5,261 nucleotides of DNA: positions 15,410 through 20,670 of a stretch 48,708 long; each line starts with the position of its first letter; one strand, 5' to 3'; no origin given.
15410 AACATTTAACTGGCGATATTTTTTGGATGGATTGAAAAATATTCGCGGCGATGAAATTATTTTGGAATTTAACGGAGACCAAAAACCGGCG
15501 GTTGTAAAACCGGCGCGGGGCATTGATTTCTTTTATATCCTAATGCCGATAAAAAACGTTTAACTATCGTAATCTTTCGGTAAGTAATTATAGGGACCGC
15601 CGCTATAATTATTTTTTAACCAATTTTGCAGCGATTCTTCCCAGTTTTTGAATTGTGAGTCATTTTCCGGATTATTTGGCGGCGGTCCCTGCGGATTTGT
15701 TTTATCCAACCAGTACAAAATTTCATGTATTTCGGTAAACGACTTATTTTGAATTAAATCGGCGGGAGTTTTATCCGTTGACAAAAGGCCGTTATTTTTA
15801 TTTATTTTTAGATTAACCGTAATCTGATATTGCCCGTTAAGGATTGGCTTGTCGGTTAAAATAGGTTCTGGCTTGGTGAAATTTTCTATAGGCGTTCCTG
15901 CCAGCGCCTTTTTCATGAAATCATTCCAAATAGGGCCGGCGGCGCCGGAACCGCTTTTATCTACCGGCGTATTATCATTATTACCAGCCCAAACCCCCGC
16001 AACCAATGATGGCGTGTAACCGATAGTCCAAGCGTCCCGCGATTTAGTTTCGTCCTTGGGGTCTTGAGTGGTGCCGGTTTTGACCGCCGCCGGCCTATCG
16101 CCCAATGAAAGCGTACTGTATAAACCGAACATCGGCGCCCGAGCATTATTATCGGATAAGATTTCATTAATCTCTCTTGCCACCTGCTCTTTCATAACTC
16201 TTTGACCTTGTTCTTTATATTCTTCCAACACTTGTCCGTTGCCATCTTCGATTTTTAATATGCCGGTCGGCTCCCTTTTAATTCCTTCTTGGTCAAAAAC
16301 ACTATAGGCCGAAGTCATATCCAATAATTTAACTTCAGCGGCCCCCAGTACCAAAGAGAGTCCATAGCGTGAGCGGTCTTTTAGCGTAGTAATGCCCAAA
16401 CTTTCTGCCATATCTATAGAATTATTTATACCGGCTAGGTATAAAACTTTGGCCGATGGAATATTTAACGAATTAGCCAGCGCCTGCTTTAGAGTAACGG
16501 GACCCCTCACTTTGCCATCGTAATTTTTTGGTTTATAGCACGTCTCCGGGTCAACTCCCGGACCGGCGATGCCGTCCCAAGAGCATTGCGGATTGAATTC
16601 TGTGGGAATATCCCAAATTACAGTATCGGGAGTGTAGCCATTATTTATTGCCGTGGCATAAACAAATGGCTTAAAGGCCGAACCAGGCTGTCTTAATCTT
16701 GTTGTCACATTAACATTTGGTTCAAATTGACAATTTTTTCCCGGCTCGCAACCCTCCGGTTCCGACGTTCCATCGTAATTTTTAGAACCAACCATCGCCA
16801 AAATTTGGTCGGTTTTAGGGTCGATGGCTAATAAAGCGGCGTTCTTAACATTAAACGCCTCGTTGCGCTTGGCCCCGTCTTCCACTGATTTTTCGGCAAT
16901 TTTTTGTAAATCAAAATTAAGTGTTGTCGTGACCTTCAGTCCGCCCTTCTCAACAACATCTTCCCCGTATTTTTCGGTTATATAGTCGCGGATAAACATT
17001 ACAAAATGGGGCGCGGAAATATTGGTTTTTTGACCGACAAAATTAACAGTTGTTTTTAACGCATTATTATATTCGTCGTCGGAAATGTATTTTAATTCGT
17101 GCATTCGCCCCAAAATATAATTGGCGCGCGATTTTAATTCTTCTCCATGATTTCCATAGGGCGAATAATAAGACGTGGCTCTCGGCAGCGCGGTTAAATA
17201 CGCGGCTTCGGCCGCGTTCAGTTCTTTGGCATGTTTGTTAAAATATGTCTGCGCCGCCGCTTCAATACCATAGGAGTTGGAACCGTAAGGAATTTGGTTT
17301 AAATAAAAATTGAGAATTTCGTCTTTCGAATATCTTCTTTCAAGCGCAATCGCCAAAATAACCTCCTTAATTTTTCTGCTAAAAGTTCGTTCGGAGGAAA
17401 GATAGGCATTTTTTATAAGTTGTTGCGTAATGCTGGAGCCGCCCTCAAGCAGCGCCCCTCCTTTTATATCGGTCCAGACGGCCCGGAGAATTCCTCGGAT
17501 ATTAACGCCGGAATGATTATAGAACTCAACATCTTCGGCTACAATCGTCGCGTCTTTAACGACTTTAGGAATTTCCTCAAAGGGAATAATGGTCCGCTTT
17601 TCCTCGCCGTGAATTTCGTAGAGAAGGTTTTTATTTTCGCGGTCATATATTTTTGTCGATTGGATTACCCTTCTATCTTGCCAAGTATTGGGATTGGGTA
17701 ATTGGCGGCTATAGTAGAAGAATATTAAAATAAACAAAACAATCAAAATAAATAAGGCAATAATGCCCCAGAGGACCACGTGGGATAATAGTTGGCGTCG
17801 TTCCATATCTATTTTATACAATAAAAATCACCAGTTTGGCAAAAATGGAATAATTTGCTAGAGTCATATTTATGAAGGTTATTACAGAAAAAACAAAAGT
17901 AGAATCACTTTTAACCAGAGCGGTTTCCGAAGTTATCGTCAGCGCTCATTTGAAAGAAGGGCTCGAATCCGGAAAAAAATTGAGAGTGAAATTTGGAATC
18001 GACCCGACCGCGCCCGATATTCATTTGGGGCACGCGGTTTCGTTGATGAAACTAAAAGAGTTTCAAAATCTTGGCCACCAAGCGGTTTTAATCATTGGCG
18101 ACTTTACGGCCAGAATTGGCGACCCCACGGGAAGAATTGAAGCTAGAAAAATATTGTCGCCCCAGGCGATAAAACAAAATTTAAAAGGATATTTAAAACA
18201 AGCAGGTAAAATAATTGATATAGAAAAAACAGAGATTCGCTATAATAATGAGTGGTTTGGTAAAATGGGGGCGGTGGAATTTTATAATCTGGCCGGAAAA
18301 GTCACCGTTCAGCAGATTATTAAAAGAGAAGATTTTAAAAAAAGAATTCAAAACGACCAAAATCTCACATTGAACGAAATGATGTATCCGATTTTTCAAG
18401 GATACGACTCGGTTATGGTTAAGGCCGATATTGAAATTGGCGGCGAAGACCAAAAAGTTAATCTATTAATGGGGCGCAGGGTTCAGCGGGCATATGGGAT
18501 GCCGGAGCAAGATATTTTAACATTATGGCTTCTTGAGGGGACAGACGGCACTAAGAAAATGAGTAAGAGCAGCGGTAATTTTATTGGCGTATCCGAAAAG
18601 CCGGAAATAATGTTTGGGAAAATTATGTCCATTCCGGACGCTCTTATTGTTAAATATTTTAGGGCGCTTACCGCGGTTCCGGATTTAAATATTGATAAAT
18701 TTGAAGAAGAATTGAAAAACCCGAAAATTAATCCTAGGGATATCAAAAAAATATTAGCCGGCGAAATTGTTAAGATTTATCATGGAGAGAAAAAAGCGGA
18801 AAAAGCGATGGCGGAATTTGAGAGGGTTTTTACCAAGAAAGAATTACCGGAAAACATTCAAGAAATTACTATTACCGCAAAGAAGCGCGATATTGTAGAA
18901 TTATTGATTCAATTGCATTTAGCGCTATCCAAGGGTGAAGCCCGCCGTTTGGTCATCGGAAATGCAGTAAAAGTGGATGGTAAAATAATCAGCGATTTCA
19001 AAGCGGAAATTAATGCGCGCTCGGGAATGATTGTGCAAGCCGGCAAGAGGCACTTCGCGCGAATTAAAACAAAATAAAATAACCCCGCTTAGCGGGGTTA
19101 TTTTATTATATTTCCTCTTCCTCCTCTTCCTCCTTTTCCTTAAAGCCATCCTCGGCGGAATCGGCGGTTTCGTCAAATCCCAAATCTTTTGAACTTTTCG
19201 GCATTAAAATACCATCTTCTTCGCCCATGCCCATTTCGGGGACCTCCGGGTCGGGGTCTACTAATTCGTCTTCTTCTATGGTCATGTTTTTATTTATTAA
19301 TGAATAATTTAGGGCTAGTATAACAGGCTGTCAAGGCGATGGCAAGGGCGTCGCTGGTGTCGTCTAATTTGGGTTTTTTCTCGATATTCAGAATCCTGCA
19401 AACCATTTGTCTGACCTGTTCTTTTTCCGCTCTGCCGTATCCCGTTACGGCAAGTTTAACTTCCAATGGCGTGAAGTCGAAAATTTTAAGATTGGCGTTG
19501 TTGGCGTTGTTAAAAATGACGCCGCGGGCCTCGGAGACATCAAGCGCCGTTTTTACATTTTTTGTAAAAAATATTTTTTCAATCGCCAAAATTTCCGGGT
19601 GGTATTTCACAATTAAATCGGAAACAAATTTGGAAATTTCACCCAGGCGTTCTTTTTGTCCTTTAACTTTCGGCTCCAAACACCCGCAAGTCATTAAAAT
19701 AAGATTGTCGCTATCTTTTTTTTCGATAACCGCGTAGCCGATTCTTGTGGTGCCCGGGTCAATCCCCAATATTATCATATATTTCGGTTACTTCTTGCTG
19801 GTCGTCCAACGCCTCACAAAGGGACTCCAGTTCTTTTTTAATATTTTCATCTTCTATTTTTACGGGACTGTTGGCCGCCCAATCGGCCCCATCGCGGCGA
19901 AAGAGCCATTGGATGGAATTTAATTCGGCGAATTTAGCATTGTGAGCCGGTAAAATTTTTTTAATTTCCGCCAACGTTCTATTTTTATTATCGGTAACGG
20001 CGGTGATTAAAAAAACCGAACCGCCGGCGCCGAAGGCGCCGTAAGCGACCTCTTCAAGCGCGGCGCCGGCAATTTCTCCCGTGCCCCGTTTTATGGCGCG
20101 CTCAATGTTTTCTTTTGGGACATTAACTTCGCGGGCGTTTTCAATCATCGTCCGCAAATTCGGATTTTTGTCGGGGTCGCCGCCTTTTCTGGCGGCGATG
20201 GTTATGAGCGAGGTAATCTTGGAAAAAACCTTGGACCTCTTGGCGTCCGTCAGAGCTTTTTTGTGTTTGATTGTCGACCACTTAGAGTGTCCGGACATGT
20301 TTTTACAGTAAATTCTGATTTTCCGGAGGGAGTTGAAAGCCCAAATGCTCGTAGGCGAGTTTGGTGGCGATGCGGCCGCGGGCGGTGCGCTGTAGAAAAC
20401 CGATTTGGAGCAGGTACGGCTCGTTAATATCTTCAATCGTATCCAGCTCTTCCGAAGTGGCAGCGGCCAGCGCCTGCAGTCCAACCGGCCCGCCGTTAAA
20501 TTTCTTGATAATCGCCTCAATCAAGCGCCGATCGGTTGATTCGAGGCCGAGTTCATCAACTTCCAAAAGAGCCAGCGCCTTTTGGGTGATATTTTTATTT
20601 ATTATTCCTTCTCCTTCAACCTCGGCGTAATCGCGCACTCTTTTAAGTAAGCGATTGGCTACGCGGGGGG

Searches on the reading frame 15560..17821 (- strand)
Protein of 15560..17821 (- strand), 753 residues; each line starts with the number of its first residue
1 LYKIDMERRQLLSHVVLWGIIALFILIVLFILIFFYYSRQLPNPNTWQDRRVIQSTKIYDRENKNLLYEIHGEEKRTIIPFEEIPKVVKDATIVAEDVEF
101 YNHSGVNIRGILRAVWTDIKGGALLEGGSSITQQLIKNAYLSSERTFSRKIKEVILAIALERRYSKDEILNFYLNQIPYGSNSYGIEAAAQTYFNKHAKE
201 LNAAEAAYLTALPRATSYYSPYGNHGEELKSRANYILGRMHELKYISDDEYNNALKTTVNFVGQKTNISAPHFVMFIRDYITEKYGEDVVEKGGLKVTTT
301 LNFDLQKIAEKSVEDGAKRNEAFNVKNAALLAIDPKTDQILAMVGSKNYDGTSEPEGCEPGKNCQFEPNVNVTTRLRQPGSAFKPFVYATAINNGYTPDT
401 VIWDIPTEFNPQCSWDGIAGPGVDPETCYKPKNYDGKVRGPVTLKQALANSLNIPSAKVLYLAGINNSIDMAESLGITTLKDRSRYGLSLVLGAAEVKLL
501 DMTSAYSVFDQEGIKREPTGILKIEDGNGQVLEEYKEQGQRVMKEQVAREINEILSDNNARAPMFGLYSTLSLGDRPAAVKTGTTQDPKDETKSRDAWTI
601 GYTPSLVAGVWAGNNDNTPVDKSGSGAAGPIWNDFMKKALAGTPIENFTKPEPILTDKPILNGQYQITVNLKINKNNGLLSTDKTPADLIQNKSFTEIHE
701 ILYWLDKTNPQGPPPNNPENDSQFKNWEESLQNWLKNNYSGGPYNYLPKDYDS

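Call 5: search_protein_families(library=pfam, proteins=[window:15560-17821:-], max_evalue=0.01)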
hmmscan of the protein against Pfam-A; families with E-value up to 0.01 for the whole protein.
window:15560-17821:- (753 aa): 2 families
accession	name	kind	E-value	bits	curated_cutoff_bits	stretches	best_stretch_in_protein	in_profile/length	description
PF00912.28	Transgly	-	4.8e-64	215.5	27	1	65-241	3-178/178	Transglycosylase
PF00905.27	Transpeptidase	-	1.5e-24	87.2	22.1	1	330-637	3-299/299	Penicillin binding protein transpeptidase domain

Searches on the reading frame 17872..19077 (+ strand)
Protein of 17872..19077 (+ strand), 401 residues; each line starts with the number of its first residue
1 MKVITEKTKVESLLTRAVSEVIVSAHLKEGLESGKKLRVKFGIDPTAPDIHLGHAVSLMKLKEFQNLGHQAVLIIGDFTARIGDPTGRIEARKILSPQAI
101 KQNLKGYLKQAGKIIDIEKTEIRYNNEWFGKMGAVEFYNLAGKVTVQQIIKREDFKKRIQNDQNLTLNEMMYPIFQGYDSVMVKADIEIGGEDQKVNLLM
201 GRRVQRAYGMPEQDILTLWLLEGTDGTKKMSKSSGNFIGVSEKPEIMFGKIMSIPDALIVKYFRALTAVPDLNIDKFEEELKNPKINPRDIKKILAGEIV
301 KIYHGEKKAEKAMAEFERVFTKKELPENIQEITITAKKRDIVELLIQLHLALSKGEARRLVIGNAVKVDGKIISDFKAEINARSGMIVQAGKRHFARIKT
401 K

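Call 5: search_protein_families(library=pfam, proteins=[window:17872-19077:+], max_evalue=0.01)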
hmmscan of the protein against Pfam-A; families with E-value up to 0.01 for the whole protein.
window:17872-19077:+ (401 aa): 3 families
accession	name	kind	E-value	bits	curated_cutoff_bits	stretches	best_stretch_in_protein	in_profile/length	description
PF00579.31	tRNA-synt_1b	-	2.4e-74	250.7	21.1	1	34-320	3-291/292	tRNA synthetases class I (W and Y)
PF22421.1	SYY_C-terminal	-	2.2e-08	34.3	27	1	327-395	7-80/83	Tyrosine--tRNA ligase SYY-like C-terminal domain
PF01479.30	S4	-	0.00029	20.9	22.8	1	347-375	9-37/48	S4 domain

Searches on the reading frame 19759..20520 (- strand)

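Call 5: search_protein_families(library=pfam, proteins=[window:19759-20520:-], max_evalue=0.01)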
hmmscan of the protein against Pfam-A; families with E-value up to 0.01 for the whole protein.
window:19759-20520:- (253 aa): 2 families
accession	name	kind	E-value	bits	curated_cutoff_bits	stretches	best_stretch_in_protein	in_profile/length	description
PF20772.2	TACO1_YebC_N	-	1.4e-31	109.2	36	1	79-149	1-73/73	TACO1/YebC protein N-terminal domain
PF01709.26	Transcrip_reg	-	7e-19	68.6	27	2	155-211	1-57/160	TACO1/YebC second and third domain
